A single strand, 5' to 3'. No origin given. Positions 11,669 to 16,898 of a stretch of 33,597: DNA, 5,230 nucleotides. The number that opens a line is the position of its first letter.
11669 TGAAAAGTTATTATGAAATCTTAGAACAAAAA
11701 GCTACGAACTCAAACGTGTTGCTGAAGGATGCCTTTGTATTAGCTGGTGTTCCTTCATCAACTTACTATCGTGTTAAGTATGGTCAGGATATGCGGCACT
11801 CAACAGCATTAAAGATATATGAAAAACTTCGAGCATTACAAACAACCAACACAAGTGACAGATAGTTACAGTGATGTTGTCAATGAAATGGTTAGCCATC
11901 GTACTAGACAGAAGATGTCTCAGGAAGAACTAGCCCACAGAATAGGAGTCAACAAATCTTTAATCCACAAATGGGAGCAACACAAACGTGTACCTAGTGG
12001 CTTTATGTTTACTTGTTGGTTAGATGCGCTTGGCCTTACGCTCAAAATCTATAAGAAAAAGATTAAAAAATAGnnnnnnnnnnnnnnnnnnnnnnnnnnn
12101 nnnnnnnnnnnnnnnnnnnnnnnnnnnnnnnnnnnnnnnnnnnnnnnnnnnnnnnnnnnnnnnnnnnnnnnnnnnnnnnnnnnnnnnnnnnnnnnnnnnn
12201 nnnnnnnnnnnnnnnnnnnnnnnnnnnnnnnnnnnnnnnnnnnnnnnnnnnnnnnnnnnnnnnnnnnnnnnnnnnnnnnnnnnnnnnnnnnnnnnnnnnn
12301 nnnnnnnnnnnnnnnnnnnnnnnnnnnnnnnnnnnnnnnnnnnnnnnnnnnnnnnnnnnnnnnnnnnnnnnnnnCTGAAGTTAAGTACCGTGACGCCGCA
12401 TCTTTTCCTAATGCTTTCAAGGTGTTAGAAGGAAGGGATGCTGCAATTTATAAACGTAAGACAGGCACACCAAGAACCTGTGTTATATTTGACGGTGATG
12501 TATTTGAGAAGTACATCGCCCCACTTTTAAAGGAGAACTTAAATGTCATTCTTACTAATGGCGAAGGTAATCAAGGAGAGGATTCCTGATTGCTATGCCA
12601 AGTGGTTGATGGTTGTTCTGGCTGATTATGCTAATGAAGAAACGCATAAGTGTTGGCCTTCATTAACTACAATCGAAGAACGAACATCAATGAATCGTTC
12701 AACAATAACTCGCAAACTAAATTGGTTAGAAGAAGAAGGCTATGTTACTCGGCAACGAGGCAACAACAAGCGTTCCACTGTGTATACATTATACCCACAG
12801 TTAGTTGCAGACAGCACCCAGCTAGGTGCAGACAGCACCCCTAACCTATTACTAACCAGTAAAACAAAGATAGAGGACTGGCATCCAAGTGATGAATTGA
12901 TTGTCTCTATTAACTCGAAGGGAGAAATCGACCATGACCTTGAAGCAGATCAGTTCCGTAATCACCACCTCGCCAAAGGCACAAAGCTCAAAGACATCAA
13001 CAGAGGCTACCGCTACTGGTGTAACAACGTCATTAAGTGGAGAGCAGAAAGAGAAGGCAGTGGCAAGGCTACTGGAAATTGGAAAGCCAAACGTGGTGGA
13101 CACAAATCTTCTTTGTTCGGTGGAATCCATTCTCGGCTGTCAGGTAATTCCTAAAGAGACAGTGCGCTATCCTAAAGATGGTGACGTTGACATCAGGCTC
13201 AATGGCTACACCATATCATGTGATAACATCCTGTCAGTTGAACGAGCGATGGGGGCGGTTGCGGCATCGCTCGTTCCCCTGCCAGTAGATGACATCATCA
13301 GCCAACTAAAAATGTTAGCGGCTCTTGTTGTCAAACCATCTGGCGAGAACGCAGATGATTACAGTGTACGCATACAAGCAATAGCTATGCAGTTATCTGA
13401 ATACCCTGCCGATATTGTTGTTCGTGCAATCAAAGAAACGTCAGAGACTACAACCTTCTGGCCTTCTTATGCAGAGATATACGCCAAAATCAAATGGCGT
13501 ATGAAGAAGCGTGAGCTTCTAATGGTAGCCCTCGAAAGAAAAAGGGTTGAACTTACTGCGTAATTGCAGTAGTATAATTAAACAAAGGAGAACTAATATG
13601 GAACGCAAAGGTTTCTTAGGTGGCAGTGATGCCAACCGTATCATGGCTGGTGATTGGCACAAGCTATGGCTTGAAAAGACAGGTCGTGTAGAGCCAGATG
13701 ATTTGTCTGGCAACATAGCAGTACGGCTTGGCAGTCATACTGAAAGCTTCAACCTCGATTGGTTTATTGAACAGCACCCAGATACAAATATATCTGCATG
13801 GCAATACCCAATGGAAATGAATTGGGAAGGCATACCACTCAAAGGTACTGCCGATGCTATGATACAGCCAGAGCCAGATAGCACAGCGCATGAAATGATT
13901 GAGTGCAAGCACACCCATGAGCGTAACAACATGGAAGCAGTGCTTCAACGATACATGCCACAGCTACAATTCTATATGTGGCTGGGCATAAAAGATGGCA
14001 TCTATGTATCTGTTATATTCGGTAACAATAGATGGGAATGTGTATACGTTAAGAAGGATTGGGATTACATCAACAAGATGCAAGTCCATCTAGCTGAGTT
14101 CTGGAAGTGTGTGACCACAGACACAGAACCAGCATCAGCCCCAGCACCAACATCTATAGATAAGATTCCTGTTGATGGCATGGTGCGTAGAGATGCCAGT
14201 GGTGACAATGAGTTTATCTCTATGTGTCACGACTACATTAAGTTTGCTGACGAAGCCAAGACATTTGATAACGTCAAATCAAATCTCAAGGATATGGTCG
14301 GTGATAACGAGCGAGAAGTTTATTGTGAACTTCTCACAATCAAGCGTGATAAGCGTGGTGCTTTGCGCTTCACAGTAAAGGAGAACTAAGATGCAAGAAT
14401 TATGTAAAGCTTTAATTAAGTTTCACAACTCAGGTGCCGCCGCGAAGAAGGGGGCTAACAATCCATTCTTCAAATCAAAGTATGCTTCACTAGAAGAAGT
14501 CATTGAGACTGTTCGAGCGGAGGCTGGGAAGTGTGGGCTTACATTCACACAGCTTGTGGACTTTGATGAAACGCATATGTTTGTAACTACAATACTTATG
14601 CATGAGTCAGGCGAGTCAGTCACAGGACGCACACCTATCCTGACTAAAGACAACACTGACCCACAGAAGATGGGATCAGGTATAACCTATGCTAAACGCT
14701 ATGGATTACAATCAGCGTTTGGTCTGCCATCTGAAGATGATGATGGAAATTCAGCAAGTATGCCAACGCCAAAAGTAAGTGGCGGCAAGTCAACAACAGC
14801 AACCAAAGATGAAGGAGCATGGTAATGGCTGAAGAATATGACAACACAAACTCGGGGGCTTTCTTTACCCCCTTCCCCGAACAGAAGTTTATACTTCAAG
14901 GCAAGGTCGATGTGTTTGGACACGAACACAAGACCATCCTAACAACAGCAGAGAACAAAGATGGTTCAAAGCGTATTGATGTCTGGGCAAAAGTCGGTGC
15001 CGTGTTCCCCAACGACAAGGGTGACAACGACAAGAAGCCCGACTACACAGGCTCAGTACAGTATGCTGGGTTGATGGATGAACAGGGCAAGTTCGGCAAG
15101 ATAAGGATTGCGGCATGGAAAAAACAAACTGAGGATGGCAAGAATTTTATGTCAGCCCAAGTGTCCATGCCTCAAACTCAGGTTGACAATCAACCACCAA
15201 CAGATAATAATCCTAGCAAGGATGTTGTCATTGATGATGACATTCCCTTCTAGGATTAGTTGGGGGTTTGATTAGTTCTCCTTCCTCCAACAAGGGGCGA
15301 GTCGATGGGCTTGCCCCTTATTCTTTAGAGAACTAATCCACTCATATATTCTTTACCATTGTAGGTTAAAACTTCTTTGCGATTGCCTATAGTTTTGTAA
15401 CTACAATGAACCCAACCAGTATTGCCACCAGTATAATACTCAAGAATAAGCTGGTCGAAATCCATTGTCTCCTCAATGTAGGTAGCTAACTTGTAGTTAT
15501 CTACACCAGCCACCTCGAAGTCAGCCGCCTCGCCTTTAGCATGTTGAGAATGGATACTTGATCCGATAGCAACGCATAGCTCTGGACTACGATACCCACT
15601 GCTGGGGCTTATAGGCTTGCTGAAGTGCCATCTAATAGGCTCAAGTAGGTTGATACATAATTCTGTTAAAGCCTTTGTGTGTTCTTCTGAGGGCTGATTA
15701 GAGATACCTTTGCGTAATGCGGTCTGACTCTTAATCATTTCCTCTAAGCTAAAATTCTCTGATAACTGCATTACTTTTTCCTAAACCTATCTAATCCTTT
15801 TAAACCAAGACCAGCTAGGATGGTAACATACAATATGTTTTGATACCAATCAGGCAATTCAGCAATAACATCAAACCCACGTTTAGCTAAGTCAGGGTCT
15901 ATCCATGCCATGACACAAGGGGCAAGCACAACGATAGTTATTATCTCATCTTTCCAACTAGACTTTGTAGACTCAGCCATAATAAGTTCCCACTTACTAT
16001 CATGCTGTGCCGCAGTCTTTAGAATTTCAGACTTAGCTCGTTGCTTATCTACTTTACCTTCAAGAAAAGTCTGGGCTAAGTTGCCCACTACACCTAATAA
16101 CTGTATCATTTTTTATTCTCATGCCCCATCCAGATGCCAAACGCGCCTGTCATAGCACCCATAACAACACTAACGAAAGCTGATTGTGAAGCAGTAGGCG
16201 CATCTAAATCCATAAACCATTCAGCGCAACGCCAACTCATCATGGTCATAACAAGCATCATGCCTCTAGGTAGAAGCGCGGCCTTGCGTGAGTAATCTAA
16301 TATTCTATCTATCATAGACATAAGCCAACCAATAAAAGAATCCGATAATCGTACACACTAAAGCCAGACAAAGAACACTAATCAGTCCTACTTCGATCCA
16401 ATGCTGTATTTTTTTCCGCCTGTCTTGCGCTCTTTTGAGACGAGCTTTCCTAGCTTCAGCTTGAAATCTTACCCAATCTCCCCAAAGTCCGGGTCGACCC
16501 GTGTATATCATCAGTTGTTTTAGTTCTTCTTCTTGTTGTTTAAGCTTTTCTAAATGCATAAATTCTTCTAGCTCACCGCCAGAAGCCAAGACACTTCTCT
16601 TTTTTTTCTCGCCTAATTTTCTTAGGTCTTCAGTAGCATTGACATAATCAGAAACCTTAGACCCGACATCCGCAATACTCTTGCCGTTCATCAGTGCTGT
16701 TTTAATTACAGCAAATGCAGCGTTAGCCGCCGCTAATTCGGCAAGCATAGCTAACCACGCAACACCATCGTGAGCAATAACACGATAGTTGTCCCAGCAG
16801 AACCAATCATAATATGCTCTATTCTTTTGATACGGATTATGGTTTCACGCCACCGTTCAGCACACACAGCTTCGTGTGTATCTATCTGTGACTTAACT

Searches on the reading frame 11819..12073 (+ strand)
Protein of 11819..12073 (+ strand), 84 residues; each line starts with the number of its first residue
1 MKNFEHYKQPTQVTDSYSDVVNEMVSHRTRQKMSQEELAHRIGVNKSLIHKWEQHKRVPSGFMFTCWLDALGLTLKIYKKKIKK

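Call 36: search_protein_families(library=phrogs, proteins=[window:11819-12073:+], max_evalue=0.001)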
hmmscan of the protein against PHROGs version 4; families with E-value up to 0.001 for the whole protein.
window:11819-12073:+ (84 aa): 12 families
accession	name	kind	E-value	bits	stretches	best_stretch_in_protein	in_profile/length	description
phrog_2104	-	unknown function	5.1e-10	40.5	1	21-62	41-82/103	-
phrog_4161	-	unknown function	4.7e-07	30.8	1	19-62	25-68/81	-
phrog_8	-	transcription regulation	9e-07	29.6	1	28-60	85-117/346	transcriptional regulator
phrog_1373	-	transcription regulation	1.4e-06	29.3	1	15-77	60-121/166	transcriptional regulator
phrog_2439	-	transcription regulation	4.3e-05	23.5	1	26-60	14-48/367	transcriptional regulator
phrog_4836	-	transcription regulation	4.8e-05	24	1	19-73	75-129/194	CII-like regulator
phrog_5823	-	transcription regulation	6.3e-05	23.3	1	23-58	10-45/404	transcriptional regulator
phrog_4031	-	unknown function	6.9e-05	22.5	1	12-76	511-576/626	-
phrog_3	-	transcription regulation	8.6e-05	23.5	1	22-74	91-141/430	transcriptional repressor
phrog_2328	-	transcription regulation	0.00015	22.6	1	28-74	24-70/128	transcriptional repressor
phrog_4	-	transcription regulation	0.00045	20.3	1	26-60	143-173/400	transcriptional repressor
phrog_7241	-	transcription regulation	0.00049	21.1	1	22-60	64-102/122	transcriptional regulator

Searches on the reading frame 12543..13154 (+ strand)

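Call 7: search_protein_families(library=pfam, proteins=[window:12543-13154:+], max_evalue=0.01)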
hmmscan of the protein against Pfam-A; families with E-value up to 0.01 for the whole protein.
window:12543-13154:+ (203 aa): 9 families
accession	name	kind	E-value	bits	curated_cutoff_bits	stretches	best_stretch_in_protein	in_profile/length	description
PF13730.12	HTH_36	-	2.6e-12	46.8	25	1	19-68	7-55/55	Helix-turn-helix domain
PF01047.28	MarR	-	9e-06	25.9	24.6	1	40-78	19-58/59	MarR family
PF25213.1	HVO_A0261_N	-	3.7e-05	23.9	35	1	42-73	28-59/86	HVO_A0261 N-terminal domain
PF09339.16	HTH_IclR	-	6.3e-05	23.1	22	1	40-71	20-51/52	IclR helix-turn-helix domain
PF21984.2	DnaD_N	-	0.00052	20.6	27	1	22-84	19-81/101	DnaD N-terminal domain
PF12802.13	MarR_2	-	0.00054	20.5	27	1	41-72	23-54/61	MarR family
PF15977.11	HTH_46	-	0.0018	18.7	29.3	1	40-74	25-59/68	Winged helix-turn-helix DNA binding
PF01978.25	TrmB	-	0.003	17.8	25.6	1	42-82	26-63/68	Sugar-specific transcriptional regulator TrmB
PF01022.26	HTH_5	-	0.0068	16.7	22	0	44-69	21-46/47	Bacterial regulatory protein, arsR family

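Call 8: search_protein_families(library=phrogs, proteins=[window:12543-13154:+], max_evalue=0.01)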
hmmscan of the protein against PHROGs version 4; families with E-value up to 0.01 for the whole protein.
window:12543-13154:+ (203 aa): 19 families
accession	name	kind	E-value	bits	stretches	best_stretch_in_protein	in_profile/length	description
phrog_1032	-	DNA, RNA and nucleotide metabolism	1.4e-21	78.8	2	1-89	1-97/281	replication initiation protein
phrog_270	-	DNA, RNA and nucleotide metabolism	7.9e-17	62.7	1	1-86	31-118/383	replication initiation protein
phrog_391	-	DNA, RNA and nucleotide metabolism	1.8e-16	61.6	1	1-116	1-126/298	replication initiation O-like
phrog_11896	-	DNA, RNA and nucleotide metabolism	3.6e-12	47.7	1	21-83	24-88/225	primosomal protein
phrog_4617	-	DNA, RNA and nucleotide metabolism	5.7e-11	43.5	1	1-85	1-88/223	replication initiation protein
phrog_8540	-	DNA, RNA and nucleotide metabolism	6.5e-09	37.3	1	1-84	1-83/196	replication initiation O-like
phrog_6643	-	DNA, RNA and nucleotide metabolism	7.8e-09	36.4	1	17-84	17-86/313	replication initiation protein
phrog_8102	-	DNA, RNA and nucleotide metabolism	1.3e-08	35.3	1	27-103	47-113/337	replication initiation protein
phrog_345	-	DNA, RNA and nucleotide metabolism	5.3e-08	33.9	1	4-87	34-115/297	replication initiation O-like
phrog_428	-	DNA, RNA and nucleotide metabolism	2.4e-07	31.3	1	30-91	119-186/455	replication initiation protein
phrog_678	-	DNA, RNA and nucleotide metabolism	5.3e-07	30.5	1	16-84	74-135/346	replication initiation O-like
phrog_186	-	DNA, RNA and nucleotide metabolism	1.3e-05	26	1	22-86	46-112/308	DnaD-like helicase loader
phrog_15053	-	unknown function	1.8e-05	25.1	1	22-87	51-120/343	-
phrog_3502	-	unknown function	0.00028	22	1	33-77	65-110/131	-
phrog_2030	-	transcription regulation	0.0003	21.5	1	37-86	28-77/202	transcriptional regulator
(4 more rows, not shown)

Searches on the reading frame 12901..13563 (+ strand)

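Call 36: search_protein_families(library=phrogs, proteins=[window:12901-13563:+], max_evalue=0.001)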
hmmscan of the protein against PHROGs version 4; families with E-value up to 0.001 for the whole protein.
window:12901-13563:+ (220 aa): 1 family
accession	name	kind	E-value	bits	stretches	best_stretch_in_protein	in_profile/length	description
phrog_9804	-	unknown function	0.00097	19.9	0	156-205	31-80/214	-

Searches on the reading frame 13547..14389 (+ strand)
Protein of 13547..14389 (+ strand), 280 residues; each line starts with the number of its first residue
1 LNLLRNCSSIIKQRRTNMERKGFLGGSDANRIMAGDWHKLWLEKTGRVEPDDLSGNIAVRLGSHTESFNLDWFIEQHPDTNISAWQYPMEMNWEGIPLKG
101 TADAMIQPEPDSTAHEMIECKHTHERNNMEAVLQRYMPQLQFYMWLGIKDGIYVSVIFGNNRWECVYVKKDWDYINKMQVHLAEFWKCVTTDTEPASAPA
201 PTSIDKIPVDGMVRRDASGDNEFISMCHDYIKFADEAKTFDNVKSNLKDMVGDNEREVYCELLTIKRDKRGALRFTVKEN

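Call 7: search_protein_families(library=pfam, proteins=[window:13547-14389:+], max_evalue=0.01)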
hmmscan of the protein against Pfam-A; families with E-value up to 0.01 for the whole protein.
window:13547-14389:+ (280 aa): 1 family
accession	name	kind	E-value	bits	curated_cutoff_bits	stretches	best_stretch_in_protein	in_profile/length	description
PF09588.16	YqaJ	-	8.9e-07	29.7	22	1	20-145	6-145/150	YqaJ-like viral recombinase domain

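Call 8: search_protein_families(library=phrogs, proteins=[window:13547-14389:+], max_evalue=0.01)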
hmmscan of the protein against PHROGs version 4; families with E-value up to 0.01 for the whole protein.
window:13547-14389:+ (280 aa): 3 families
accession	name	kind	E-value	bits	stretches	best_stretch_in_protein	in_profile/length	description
phrog_434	-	DNA, RNA and nucleotide metabolism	1.3e-27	98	1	18-272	62-329/372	RecE-like recombination exonuclease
phrog_149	-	DNA, RNA and nucleotide metabolism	8.3e-05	22.1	1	38-193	638-797/1242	exonuclease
phrog_1990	-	DNA, RNA and nucleotide metabolism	0.0026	18.2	1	98-192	111-214/290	Cas4-domain exonuclease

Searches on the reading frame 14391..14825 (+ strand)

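Call 36: search_protein_families(library=phrogs, proteins=[window:14391-14825:+], max_evalue=0.001)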
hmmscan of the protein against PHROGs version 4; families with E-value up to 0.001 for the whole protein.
window:14391-14825:+ (144 aa): 5 families
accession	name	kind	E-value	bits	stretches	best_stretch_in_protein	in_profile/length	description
phrog_2324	-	DNA, RNA and nucleotide metabolism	3.7e-39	135.3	1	2-139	9-148/193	Erf-like ssDNA annealing protein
phrog_155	-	DNA, RNA and nucleotide metabolism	9.9e-33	115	1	3-135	67-208/308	Erf-like ssDNA annealing protein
phrog_10003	-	other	1.2e-15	58.7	1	18-122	60-170/297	recombinase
phrog_34817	-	unknown function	7.4e-14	52.7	1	24-119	40-133/291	-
phrog_37640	-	unknown function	2.8e-06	28.5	1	65-120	4-60/169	-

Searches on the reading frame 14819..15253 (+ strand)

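Call 36: search_protein_families(library=phrogs, proteins=[window:14819-15253:+], max_evalue=0.001)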
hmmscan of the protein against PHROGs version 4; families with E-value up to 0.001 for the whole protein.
window:14819-15253:+ (144 aa): 2 families
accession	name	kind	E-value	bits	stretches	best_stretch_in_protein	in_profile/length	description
phrog_18154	-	DNA, RNA and nucleotide metabolism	3e-06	29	1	59-125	7-64/105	single strand DNA binding protein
phrog_7364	-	DNA, RNA and nucleotide metabolism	0.00085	21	0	88-144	106-158/158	single strand DNA binding protein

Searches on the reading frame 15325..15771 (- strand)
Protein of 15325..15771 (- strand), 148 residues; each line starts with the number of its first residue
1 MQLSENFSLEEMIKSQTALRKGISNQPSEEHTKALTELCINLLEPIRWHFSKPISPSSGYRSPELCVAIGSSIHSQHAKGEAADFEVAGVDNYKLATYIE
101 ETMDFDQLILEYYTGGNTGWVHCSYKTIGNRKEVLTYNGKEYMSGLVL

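Call 63: search_protein_families(library=phrogs, proteins=[window:15325-15771:-], max_evalue=0.0001)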
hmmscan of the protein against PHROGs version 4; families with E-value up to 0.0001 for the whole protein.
window:15325-15771:- (148 aa): 1 family
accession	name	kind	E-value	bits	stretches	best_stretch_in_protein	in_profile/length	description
phrog_894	-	lysis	1.6e-38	133.7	1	1-143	44-182/389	endolysin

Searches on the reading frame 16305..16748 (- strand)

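Call 63: search_protein_families(library=phrogs, proteins=[window:16305-16748:-], max_evalue=0.0001)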
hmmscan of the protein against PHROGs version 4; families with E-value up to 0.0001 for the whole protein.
window:16305-16748:- (147 aa): 1 family
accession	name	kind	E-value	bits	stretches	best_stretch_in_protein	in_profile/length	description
phrog_32327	-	unknown function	4.6e-11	43.8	1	5-144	8-146/152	-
